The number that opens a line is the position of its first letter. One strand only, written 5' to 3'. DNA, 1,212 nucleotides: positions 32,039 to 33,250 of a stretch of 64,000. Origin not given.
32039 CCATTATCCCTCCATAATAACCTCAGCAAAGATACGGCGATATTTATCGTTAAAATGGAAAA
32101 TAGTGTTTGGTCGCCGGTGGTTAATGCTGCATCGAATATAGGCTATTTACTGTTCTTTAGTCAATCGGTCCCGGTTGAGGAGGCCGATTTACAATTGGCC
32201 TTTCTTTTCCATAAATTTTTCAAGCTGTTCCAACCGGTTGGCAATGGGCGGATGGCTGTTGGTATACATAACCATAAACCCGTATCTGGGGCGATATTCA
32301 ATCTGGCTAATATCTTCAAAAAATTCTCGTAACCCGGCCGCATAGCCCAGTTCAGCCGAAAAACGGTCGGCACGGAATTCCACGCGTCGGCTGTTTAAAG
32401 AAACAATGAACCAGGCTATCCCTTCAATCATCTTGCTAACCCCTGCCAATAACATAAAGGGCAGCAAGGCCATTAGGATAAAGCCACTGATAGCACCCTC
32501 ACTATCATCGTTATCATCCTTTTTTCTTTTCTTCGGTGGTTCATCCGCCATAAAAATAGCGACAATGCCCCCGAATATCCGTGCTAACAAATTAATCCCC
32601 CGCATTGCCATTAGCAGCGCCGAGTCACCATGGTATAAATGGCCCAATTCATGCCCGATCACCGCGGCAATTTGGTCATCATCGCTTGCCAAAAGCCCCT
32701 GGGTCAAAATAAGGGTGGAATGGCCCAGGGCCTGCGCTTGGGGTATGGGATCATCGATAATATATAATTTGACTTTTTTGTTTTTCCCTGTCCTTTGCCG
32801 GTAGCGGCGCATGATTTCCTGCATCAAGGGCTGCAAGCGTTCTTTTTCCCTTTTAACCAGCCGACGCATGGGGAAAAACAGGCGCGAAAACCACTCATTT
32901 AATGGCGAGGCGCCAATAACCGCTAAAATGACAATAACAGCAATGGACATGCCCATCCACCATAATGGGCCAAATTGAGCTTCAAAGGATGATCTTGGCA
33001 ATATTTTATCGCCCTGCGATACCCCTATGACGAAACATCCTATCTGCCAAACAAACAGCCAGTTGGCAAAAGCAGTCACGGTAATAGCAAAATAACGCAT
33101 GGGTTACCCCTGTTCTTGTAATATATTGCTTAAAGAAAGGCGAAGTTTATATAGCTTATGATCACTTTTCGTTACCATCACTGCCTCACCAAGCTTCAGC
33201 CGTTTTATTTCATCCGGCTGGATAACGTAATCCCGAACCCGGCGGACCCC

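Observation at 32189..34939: Orphan membrane T4CP-like ATPase coupled to an HtpX-like M48 protease in a prophage cargo slot: candidate undescribed defence/exclusion module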

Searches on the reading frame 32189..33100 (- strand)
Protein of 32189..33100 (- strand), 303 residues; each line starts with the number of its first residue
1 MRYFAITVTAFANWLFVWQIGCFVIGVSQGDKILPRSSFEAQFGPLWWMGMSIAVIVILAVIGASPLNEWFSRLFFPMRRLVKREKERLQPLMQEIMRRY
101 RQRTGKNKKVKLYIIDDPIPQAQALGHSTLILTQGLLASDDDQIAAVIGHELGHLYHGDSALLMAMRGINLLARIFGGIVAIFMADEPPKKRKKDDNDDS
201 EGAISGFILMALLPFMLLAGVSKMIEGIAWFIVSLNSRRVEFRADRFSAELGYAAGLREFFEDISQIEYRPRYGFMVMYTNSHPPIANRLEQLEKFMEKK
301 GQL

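Call 3: search_protein_families(library=pfam, proteins=[window:32189-33100:-], max_evalue=0.01)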
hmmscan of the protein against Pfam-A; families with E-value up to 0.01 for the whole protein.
window:32189-33100:- (303 aa): 1 family
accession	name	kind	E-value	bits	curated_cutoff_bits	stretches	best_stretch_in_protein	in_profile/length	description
PF01435.24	Peptidase_M48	-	1e-23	84.6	20.3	1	85-295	3-184/186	Peptidase family M48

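Call 4: search_protein_families(library=padloc, proteins=[window:32189-33100:-], max_evalue=0.1)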
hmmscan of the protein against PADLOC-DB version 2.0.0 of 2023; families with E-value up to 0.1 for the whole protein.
window:32189-33100:- (303 aa): 0 families

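Call 5: search_protein_families(library=ncbifam, proteins=[window:32189-33100:-], max_evalue=0.01)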
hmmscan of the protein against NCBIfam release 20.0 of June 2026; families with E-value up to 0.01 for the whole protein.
window:32189-33100:- (303 aa): 10 families
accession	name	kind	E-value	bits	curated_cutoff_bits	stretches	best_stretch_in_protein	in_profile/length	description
NF002669.0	PRK02391.1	equivalog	6.8e-12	45.2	341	1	46-251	33-225/298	zinc metalloprotease HtpX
NF003965.0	PRK05457.1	equivalog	1.2e-10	41.3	245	1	121-265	106-241/285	protease HtpX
NF002826.0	PRK03001.1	equivalog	7.4e-10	38.5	369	1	50-252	30-213/285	zinc metalloprotease HtpX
NF002839.0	PRK03072.1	equivalog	7.9e-10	38.3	412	1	52-251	33-218/291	zinc metalloprotease HtpX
NF003425.0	PRK04897.1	equivalog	9.1e-10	38.2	355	1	111-252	99-237/298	zinc metalloprotease HtpX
NF002322.0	PRK01265.1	equivalog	1.8e-09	37.5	275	1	108-174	99-170/325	zinc metalloprotease HtpX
NF002363.0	PRK01345.1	equivalog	2.5e-09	36.7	422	1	63-251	39-212/318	zinc metalloprotease HtpX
NF002775.0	PRK02870.1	equivalog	4.4e-07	29.4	285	1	94-216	118-241/338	zinc metalloprotease HtpX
NF052399.1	M48_lipo_LoiP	exception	0.00036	20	365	1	102-161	81-139/247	metalloprotease LoiP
NF038392.1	div_DrpB_YedR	equivalog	0.0075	16.6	50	0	199-231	48-80/86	cell division protein DrpB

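Call 23: search_dna_similar(query=window:32189-33100:-, collection=plasmids, mode=protein, max_evalue=0.00001, max_rows=30)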
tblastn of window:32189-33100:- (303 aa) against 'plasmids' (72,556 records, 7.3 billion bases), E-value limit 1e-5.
Records with a match: 18; places in all: 21; records where one place covers at least 80% of the query: 5.
Best place of each record, by identity: <60% 18.
By first word of the organism name: Bacillus 8; Roseibium 7; Francisella 1; Brevibacillus 1; Listeria 1.
By predicted mobility (MOB-suite, as given by PLSDB): non-mobilizable 18.
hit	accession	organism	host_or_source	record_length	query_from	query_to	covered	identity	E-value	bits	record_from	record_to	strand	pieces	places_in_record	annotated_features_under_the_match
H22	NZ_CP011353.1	Bacillus thuringiensis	tobacco,single cell,roots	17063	4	300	98%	26.5%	1e-21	102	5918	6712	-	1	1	zinc metalloprotease HtpX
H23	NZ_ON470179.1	Bacillus thuringiensis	-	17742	4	300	98%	26.5%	1e-21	102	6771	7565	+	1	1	zinc metalloprotease HtpX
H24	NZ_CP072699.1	Bacillus thuringiensis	whole organism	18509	4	300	98%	26.5%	1e-21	102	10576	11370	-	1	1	zinc metalloprotease HtpX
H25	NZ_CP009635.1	Bacillus cereus 03BB108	Dust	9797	4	300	98%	25.2%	2e-21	101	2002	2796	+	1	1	zinc metalloprotease HtpX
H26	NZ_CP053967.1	Bacillus cereus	-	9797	4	300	98%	25.2%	2e-21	101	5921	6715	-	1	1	zinc metalloprotease HtpX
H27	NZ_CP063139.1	Francisella philomiragia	Homo sapiens,soft tissue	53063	77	300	74%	28.6%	3e-19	95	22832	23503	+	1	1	M48 family metalloprotease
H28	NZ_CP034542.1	Brevibacillus marinus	sediment,marine sediment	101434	65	300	78%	26.0%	3e-15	84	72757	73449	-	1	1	M48 family metalloprotease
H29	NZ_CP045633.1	Roseibium aggregatum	-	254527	76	295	73%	27.3%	4e-10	68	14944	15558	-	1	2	M48 family metalloprotease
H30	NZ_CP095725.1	Listeria innocua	Homo sapiens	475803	69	297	76%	26.2%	2e-13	78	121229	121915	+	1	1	M48 family metalloprotease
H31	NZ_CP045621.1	Roseibium aggregatum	-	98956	76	295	73%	26.4%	3e-10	68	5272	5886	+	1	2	M48 family metalloprotease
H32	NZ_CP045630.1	Roseibium aggregatum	-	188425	79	295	72%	26.8%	3e-9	65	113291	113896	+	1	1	M48 family metalloprotease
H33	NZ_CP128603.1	Roseibium aggregatum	cell culture,marine biofilms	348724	76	295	73%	26.0%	9e-10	67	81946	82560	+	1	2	M48 family metalloprotease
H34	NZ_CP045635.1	Roseibium aggregatum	-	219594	79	295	72%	26.3%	1e-8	63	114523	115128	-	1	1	M48 family metalloprotease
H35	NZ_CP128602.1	Roseibium aggregatum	cell culture,marine biofilms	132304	79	295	72%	25.1%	5e-9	65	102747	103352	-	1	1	M48 family metalloprotease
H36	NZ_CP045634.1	Roseibium aggregatum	-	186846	79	295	72%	25.0%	5e-8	62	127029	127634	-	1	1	M48 family metalloprotease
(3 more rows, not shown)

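Call 24: get_annotated_region(hit=H27, flank=7000)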
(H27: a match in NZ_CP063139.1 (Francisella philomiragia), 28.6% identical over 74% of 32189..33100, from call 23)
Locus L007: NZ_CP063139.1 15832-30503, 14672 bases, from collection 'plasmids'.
description: Francisella philomiragia strain 18844 plasmid unnamed, complete sequence
organism: Francisella philomiragia (NCBI taxid 28110)
taxonomy: Bacteria; Pseudomonadota; Gammaproteobacteria; Thiotrichales; Francisellaceae; Francisella; Francisella philomiragia
host: -; source: Homo sapiens,soft tissue; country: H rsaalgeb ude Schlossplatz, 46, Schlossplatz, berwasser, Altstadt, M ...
typing (MOB-suite, as given by PLSDB): non-mobilizable
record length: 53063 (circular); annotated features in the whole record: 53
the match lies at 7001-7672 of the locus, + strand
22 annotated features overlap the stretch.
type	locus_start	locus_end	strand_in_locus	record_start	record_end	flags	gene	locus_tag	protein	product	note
CDS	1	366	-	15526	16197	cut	-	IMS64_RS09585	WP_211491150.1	HEPN domain-containing protein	-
CDS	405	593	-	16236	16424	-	-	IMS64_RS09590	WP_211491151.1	hypothetical protein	-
CDS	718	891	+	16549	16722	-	-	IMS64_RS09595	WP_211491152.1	hypothetical protein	-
CDS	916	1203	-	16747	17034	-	-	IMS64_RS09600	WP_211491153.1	hypothetical protein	-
CDS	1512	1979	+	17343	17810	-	tnpA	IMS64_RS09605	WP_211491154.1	IS200/IS605 family transposase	-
CDS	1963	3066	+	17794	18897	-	-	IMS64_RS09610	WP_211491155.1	RNA-guided endonuclease TnpB family protein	-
CDS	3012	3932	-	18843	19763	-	-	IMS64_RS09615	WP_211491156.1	hypothetical protein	-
CDS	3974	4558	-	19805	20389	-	-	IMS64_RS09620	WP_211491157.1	hypothetical protein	-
CDS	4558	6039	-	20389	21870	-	-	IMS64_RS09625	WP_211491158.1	nuclease-related domain-containing protein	-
CDS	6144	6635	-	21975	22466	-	-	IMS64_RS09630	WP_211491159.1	hypothetical protein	-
CDS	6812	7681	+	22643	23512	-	-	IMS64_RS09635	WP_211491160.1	M48 family metalloprotease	GO:0006508 - proteolysis [Evidence IEA]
CDS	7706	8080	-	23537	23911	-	-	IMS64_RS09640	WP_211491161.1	hypothetical protein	-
CDS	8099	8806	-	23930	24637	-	-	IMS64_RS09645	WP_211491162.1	PIN domain-containing protein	-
CDS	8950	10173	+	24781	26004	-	-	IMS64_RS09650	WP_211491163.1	hypothetical protein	-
CDS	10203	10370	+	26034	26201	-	-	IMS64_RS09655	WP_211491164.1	hypothetical protein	-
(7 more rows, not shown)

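Call 25: get_annotated_region(hit=H28, flank=7000)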
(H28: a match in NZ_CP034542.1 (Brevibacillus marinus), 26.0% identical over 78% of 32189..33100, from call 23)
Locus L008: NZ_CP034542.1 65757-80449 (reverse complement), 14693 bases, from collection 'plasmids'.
description: Brevibacillus marinus strain SCSIO 07484 plasmid unnamed, complete sequence
organism: Brevibacillus marinus (NCBI taxid 2496837)
taxonomy: Bacteria; Bacillota; Bacilli; Bacillales; Paenibacillaceae; Brevibacillus; Brevibacillus marinus
host: -; source: sediment,marine sediment; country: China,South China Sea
typing (MOB-suite, as given by PLSDB): non-mobilizable
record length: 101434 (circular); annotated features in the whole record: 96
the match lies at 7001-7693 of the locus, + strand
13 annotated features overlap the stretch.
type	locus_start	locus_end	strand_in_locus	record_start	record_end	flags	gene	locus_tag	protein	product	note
CDS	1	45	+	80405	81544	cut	-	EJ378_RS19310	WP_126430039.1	hypothetical protein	-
CDS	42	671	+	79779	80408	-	-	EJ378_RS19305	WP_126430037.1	hypothetical protein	-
CDS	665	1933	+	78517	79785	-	-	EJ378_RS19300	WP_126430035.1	AAA family ATPase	-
CDS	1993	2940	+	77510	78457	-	-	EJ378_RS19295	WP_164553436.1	S-layer homology domain-containing protein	-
CDS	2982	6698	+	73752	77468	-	-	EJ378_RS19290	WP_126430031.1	hypothetical protein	-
CDS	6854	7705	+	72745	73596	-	-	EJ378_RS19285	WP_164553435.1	M48 family metalloprotease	GO:0006508 - proteolysis [Evidence IEA]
CDS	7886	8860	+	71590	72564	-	-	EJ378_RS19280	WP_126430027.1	copper amine oxidase N-terminal domain-containing protein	-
CDS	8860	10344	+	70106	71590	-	-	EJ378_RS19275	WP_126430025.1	hypothetical protein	-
CDS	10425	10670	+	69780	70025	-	-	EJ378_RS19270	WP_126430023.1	hypothetical protein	-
CDS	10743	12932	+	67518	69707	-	-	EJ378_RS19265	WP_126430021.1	hypothetical protein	-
CDS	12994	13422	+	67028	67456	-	-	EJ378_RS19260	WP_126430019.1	hypothetical protein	-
CDS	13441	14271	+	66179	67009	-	cpaB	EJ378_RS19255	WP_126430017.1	Flp pilus assembly protein CpaB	-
CDS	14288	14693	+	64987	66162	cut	-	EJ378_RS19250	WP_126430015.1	hypothetical protein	-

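Call 26: get_annotated_region(hit=H29, flank=7000)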
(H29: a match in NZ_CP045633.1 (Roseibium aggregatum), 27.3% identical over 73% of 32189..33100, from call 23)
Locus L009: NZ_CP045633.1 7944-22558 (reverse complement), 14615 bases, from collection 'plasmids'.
description: Roseibium aggregatum strain ZYF612 plasmid unnamed2, complete sequence
organism: Roseibium aggregatum (NCBI taxid 187304)
taxonomy: Bacteria; Pseudomonadota; Alphaproteobacteria; Hyphomicrobiales; Stappiaceae; Roseibium; Roseibium aggregatum
host: -; source: -; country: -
typing (MOB-suite, as given by PLSDB): non-mobilizable
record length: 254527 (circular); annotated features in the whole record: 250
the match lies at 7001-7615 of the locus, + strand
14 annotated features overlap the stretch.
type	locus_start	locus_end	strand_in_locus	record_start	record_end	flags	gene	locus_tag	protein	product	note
CDS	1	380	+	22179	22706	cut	-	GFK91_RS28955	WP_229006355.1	PIN domain-containing protein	-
CDS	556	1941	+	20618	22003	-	-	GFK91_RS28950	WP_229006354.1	transposase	GO:0006313 - DNA transposition [Evidence IEA]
CDS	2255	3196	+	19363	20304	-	-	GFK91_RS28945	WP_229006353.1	helix-turn-helix transcriptional regulator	-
CDS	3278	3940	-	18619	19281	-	-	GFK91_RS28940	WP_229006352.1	HAD family phosphatase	-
CDS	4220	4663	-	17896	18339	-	-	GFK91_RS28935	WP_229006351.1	hypothetical protein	-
CDS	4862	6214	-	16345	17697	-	repC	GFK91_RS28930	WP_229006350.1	replication initiation protein RepC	-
CDS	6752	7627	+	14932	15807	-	-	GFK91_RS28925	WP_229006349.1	M48 family metalloprotease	GO:0006508 - proteolysis [Evidence IEA]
CDS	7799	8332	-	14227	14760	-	-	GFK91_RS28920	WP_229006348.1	hypothetical protein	-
CDS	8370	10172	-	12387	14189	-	-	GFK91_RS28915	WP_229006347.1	SEL1-like repeat protein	-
CDS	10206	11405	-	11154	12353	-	-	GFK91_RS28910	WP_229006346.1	hypothetical protein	-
CDS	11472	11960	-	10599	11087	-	-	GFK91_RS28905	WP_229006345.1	hypothetical protein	-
CDS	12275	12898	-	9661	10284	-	-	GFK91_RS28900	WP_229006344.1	response regulator transcription factor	GO:0000160 - phosphorelay signal transduction system [Evidence IEA]; GO:0006355 - regulation of DNA-templated ...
CDS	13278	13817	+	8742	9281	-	-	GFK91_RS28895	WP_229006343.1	hypothetical protein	-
CDS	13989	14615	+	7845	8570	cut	-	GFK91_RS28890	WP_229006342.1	hypothetical protein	-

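Call 27: get_annotated_region(hit=H30, flank=7000)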
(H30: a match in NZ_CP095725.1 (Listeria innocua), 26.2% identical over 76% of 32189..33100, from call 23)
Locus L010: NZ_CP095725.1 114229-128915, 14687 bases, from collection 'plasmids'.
description: Listeria innocua strain 2010L-2059 plasmid unnamed, complete sequence
organism: Listeria innocua (NCBI taxid 1642)
taxonomy: Bacteria; Bacillota; Bacilli; Bacillales; Listeriaceae; Listeria; Listeria innocua
host: -; source: Homo sapiens; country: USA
typing (MOB-suite, as given by PLSDB): non-mobilizable
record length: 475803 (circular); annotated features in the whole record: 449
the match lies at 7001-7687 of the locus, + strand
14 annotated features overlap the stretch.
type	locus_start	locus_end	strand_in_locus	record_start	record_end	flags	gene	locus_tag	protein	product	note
CDS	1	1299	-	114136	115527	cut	-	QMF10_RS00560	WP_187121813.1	glycoside hydrolase family 1 protein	GO:0005975 - carbohydrate metabolic process [Evidence IEA]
CDS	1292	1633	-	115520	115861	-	-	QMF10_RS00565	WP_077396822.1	PTS lactose/cellobiose transporter subunit IIA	-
CDS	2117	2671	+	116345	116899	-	-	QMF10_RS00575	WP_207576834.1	hypothetical protein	-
CDS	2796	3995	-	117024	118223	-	-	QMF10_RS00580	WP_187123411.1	MFS transporter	GO:0055085 - transmembrane transport [Evidence IEA]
CDS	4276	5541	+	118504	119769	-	-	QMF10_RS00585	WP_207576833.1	DUF3578 domain-containing protein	-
CDS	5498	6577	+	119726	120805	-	-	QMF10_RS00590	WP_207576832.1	aminotransferase class I/II-fold pyridoxal phosphate-dependent enzyme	GO:0009058 - biosynthetic process [Evidence IEA]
CDS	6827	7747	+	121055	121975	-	-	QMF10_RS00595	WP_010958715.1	M48 family metalloprotease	GO:0006508 - proteolysis [Evidence IEA]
CDS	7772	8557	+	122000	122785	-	-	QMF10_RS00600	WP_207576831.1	carbohydrate deacetylase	-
CDS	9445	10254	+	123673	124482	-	thiM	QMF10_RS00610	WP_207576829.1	hydroxyethylthiazole kinase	GO:0009228 - thiamine biosynthetic process [Evidence IEA]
CDS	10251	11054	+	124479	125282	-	thiD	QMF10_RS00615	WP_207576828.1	bifunctional hydroxymethylpyrimidine kinase/phosphomethylpyrimidine kinase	GO:0009228 - thiamine biosynthetic process [Evidence IEA]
CDS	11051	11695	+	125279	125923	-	thiE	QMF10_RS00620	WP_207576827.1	thiamine phosphate synthase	GO:0009228 - thiamine biosynthetic process [Evidence IEA]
CDS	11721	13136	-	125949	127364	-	-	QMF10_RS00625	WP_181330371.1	glycoside hydrolase family 1 protein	GO:0005975 - carbohydrate metabolic process [Evidence IEA]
CDS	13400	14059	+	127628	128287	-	-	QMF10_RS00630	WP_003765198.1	GAP family protein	-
CDS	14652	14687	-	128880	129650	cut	-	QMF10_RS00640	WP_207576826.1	endonuclease/exonuclease/phosphatase family protein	-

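Call 49: search_solved_structures(query=window:32189-33100:-, max_evalue=0.01, show_alignments=1)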
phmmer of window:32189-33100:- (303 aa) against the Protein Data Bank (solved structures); distinct sequences matched with E-value up to 0.01: 7.
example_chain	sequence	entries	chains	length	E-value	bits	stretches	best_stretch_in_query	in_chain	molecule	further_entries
4il3_A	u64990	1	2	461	7.5e-07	31.9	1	133-300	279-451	Ste24p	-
6bh8_A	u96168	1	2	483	5.6e-05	25.7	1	141-298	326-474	CAAX prenyl protease 1 homolog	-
5syt_A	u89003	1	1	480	6.4e-05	25.6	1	141-298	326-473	CAAX prenyl protease 1 homolog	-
4aw6_A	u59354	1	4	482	8.6e-05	25.1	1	141-296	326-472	CAAX PRENYL PROTEASE 1 HOMOLOG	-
2ypt_A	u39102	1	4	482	0.00061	22.3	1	141-296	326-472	CAAX PRENYL PROTEASE 1 HOMOLOG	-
21gi_A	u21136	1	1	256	0.0027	20.2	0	63-101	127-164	A designed protein Three-twist Knot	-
3mlg_A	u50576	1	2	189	0.0035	19.9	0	60-103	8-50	2X chimera of Helicobacter pylori protein HP0242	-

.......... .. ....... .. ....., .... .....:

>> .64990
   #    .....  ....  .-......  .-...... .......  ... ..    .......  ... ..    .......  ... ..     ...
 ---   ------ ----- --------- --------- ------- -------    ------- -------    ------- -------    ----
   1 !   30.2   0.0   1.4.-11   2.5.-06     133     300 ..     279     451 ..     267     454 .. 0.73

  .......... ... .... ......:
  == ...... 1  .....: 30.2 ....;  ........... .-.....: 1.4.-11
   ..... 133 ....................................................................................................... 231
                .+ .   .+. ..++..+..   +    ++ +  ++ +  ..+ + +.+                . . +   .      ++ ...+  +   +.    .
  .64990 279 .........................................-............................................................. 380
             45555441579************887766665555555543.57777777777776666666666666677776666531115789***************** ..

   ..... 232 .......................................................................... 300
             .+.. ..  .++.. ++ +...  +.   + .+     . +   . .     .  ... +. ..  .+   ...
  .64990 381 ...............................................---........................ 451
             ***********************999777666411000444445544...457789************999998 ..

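Call 58: find_homologous_proteins(query=window:32189-33100:-, max_evalue=1e-10)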
Query window:32189-33100:- (303 aa): 2 proteins with E <= 1e-10 among 1613 candidates.
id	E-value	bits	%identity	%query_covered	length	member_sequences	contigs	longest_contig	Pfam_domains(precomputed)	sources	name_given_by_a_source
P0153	9.5e-200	680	100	100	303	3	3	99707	PF01435.25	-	-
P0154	5.5e-174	595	87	100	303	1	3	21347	PF01435.25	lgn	-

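Call 60: find_homologous_proteins(query=A3, max_evalue=1e-10)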
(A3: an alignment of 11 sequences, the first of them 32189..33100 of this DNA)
Query A3 (11 sequences) (303 aa, profile of the alignment): 91 proteins with E <= 1e-10 among 8000 candidates.
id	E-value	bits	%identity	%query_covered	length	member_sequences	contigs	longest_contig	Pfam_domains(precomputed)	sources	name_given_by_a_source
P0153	3.2e-115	403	100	100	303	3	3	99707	PF01435.25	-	-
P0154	7.6e-115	402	87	100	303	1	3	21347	PF01435.25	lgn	-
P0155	6.8e-80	287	25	69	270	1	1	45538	-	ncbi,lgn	-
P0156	1.1e-18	86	26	67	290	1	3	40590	PF01435.25,PF05569.18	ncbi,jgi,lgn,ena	jgi:heat shock protein HtpX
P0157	2.5e-18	85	27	67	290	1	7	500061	PF01435.25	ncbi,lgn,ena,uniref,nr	ncbi:protease HtpX [Pseudidiomarina mangrovi]|uniref:protease HtpX n=1 Tax=Pseudidiomarina mangrovi 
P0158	7.0e-18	83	27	76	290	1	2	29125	PF01435.25,PF05569.18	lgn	-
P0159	7.3e-18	83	26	76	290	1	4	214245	PF01435.25,PF05569.18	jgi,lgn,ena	jgi:heat shock protein HtpX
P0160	7.5e-18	83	26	67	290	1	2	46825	PF01435.25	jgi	jgi:heat shock protein HtpX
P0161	8.6e-18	83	25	76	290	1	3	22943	PF01435.25,PF05569.18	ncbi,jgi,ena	jgi:heat shock protein HtpX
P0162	1.6e-17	82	25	76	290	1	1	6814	PF01435.25,PF05569.18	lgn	-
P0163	1.8e-17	82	25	67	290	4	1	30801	PF01435.25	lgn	-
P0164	2.0e-17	82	26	76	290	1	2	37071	PF01435.25,PF05569.18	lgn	-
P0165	2.4e-16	78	28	59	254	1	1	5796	PF01435.25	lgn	-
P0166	5.3e-15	74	26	76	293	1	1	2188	PF01435.25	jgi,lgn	jgi:heat shock protein HtpX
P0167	6.3e-15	74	25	61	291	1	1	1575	PF01435.25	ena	-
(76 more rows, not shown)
